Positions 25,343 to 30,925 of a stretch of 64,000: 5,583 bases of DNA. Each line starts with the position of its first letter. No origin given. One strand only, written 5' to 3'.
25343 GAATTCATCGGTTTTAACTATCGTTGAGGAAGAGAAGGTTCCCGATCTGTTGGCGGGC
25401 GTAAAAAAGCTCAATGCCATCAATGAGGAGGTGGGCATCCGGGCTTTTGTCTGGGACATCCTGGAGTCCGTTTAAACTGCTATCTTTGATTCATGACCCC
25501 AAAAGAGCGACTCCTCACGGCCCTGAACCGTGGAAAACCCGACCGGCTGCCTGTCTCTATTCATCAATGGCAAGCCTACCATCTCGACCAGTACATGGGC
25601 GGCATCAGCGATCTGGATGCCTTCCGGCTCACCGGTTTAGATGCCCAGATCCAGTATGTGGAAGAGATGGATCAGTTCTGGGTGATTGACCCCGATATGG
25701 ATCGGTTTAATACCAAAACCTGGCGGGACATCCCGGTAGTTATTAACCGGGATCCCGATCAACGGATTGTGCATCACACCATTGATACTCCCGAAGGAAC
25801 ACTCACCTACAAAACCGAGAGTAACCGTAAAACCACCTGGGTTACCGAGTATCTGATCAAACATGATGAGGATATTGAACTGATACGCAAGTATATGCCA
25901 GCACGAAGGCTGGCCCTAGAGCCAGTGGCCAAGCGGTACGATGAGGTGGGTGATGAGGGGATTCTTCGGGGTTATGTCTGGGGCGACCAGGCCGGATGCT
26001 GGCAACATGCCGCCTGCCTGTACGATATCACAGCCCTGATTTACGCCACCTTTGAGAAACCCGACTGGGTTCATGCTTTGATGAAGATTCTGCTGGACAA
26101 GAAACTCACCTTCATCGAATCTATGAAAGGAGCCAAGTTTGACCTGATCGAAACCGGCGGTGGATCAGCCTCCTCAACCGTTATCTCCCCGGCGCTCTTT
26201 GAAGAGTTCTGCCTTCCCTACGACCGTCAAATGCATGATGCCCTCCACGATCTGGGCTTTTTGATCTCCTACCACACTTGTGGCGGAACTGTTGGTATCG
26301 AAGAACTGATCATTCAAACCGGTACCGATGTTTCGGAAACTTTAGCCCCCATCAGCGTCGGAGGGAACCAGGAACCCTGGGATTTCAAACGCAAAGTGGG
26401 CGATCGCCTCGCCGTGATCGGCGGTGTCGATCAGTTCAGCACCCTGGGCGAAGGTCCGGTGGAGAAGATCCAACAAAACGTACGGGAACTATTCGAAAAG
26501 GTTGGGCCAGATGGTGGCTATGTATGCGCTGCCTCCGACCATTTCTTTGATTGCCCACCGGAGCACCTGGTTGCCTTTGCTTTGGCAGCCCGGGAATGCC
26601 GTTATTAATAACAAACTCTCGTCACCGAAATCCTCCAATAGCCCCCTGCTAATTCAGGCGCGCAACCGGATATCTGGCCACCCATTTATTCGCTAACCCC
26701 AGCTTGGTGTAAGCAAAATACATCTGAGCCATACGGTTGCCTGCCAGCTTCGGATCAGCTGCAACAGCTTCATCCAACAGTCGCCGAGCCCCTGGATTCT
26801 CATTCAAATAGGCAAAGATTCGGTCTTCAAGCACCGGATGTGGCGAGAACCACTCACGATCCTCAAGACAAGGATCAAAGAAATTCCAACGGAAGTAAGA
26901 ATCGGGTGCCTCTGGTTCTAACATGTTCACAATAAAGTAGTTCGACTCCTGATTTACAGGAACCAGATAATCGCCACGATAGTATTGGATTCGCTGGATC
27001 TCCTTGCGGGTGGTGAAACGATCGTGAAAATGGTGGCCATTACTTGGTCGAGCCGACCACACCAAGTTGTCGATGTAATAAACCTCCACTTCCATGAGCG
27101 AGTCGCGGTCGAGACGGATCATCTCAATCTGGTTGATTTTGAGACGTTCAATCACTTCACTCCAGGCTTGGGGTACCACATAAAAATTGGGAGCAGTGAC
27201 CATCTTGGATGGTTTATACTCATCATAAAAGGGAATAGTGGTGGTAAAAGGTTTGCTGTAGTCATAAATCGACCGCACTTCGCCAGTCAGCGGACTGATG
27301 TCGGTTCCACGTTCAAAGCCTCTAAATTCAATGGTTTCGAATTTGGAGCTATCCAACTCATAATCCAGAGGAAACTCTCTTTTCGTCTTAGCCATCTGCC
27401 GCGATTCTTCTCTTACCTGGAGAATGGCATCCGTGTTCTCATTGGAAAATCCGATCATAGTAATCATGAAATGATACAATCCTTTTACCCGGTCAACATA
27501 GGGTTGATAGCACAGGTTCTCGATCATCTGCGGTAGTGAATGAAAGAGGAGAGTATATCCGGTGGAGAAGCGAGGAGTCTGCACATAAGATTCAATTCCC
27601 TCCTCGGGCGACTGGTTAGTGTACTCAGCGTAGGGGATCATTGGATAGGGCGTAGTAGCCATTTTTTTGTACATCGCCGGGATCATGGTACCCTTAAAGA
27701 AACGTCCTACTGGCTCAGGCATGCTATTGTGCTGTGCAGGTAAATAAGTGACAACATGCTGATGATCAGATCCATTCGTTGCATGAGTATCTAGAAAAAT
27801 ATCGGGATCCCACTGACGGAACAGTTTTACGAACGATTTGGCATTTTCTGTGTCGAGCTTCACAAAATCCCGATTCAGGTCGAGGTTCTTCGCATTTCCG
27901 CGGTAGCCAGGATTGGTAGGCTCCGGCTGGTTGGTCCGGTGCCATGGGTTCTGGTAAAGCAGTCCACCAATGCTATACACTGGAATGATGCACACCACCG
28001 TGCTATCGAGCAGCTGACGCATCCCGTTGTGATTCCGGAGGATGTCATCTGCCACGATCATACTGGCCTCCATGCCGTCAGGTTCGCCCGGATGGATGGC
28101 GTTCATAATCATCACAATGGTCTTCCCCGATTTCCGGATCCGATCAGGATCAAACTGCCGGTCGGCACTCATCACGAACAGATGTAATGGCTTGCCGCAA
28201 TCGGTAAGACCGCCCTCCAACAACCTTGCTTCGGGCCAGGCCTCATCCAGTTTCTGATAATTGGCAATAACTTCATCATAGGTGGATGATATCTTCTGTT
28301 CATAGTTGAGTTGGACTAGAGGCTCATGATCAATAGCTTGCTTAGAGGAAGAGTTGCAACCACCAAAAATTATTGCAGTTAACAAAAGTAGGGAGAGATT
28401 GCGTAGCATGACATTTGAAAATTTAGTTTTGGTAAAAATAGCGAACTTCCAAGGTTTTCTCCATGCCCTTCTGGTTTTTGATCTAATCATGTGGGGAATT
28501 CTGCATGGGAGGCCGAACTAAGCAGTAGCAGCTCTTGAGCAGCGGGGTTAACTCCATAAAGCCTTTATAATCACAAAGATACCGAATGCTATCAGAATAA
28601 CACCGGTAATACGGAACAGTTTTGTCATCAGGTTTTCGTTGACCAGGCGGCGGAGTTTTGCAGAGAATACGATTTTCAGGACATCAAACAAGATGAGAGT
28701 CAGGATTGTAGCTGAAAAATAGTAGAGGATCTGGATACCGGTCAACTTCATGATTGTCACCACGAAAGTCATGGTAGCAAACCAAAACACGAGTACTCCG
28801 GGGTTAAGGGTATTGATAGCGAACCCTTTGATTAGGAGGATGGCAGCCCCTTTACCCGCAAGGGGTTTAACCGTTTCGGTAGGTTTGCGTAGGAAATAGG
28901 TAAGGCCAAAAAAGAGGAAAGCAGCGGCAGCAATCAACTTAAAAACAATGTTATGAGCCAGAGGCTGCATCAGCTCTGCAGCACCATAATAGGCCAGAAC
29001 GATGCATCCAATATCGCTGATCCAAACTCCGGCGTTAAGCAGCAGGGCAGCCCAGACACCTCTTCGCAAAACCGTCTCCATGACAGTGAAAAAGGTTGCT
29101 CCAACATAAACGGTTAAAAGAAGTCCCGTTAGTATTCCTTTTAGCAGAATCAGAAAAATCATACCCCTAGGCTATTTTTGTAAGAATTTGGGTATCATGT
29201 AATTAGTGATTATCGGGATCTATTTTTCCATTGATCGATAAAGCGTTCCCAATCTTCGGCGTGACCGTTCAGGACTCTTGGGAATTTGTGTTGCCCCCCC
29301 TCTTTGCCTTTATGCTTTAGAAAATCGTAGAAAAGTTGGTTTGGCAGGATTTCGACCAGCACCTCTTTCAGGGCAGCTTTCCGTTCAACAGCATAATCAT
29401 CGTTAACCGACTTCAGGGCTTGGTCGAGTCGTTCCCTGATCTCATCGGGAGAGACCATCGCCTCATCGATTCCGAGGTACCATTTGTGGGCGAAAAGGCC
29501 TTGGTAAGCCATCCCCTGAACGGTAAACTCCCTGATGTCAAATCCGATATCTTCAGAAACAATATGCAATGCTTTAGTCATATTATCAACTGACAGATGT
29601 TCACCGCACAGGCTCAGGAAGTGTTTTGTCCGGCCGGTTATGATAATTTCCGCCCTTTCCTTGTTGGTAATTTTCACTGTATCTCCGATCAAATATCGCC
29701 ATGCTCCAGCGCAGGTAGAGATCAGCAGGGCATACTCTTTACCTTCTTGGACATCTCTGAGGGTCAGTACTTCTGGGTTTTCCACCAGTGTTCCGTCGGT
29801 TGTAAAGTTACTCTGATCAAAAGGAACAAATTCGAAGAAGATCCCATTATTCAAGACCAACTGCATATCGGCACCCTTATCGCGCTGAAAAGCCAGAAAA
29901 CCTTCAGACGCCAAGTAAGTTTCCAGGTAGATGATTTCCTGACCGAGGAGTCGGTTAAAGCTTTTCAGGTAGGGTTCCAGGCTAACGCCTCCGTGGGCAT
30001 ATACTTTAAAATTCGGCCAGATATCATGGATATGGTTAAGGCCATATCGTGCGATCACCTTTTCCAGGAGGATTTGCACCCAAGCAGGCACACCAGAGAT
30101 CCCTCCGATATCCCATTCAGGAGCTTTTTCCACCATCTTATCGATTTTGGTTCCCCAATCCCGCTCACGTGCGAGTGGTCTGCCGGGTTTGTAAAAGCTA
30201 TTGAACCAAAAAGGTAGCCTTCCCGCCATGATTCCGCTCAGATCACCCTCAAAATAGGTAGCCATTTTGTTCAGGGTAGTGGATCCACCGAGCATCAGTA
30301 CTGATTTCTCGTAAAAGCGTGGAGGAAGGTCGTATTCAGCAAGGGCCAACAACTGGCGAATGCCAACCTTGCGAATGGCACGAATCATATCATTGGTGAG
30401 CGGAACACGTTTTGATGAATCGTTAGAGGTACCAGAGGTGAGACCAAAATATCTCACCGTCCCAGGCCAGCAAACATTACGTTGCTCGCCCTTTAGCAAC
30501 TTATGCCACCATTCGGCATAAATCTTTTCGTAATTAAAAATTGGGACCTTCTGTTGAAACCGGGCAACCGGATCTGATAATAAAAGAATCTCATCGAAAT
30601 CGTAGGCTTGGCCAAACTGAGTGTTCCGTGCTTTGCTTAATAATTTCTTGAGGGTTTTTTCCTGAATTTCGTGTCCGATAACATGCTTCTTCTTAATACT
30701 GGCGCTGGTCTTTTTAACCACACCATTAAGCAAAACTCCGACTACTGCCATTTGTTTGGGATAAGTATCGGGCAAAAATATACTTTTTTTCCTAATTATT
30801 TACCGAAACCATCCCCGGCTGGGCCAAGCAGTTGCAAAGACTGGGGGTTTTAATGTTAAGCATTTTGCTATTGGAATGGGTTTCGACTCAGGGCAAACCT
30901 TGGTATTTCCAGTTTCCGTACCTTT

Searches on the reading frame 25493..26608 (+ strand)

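Call 15: search_protein_families(library=pfam, proteins=[window:25493-26608:+], max_evalue=0.00001)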
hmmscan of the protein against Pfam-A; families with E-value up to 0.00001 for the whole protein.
window:25493-26608:+ (371 aa): 1 family
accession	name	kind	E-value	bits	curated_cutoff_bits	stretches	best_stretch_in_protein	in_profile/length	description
PF01208.23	URO-D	-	1.6e-23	83.8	23.9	1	115-368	93-345/346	Uroporphyrinogen decarboxylase (URO-D)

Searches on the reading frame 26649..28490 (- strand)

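Call 15: search_protein_families(library=pfam, proteins=[window:26649-28490:-], max_evalue=0.00001)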
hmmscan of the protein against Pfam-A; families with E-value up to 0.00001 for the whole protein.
window:26649-28490:- (613 aa): 1 family
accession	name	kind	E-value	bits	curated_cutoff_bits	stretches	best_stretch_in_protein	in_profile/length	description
PF00246.29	Peptidase_M14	-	3.5e-08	33.8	21.6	1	80-213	7-137/286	Zinc carboxypeptidase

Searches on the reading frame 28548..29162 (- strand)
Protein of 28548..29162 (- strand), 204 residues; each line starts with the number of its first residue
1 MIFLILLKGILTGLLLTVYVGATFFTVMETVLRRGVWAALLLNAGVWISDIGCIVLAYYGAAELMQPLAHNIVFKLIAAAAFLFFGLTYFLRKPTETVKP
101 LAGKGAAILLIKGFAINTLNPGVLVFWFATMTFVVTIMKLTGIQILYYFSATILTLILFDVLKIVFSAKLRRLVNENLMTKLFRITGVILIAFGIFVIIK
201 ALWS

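Call 15: search_protein_families(library=pfam, proteins=[window:28548-29162:-], max_evalue=0.00001)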
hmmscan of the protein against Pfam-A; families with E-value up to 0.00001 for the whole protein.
window:28548-29162:- (204 aa): 1 family
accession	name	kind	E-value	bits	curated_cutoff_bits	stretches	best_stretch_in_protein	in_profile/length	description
PF01810.24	LysE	-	1.1e-15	58.1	25.6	1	16-200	3-192/193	LysE type translocator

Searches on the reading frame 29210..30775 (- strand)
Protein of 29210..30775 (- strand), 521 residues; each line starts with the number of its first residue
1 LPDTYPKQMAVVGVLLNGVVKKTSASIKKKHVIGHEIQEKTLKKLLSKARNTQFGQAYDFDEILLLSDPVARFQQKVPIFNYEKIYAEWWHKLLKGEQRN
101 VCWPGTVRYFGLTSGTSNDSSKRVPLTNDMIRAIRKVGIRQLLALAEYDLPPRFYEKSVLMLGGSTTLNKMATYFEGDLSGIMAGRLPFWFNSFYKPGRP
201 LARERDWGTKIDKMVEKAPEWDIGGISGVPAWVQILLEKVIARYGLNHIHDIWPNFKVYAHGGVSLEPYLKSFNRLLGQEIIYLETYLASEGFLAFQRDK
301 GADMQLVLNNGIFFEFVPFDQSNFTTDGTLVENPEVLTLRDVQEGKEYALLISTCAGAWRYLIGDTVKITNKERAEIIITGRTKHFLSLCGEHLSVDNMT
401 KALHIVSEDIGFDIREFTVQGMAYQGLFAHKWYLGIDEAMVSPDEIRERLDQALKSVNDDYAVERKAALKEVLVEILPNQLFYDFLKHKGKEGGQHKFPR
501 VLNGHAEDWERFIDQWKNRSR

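Call 15: search_protein_families(library=pfam, proteins=[window:29210-30775:-], max_evalue=0.00001)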
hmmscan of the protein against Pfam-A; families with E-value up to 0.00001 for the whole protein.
window:29210-30775:- (521 aa): 3 families
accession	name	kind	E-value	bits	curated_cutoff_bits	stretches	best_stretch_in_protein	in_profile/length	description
PF03321.19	GH3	-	2.7e-30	106.1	23.6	1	35-162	13-133/304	GH3 family N-terminal domain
PF23571.1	GH3_M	-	2.3e-18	66.5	23.6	1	306-371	2-62/75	GH3 family central domain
PF23572.1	GH3_C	-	1.3e-10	42.4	23.6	1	399-503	3-116/119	GH3 family C-terminal domain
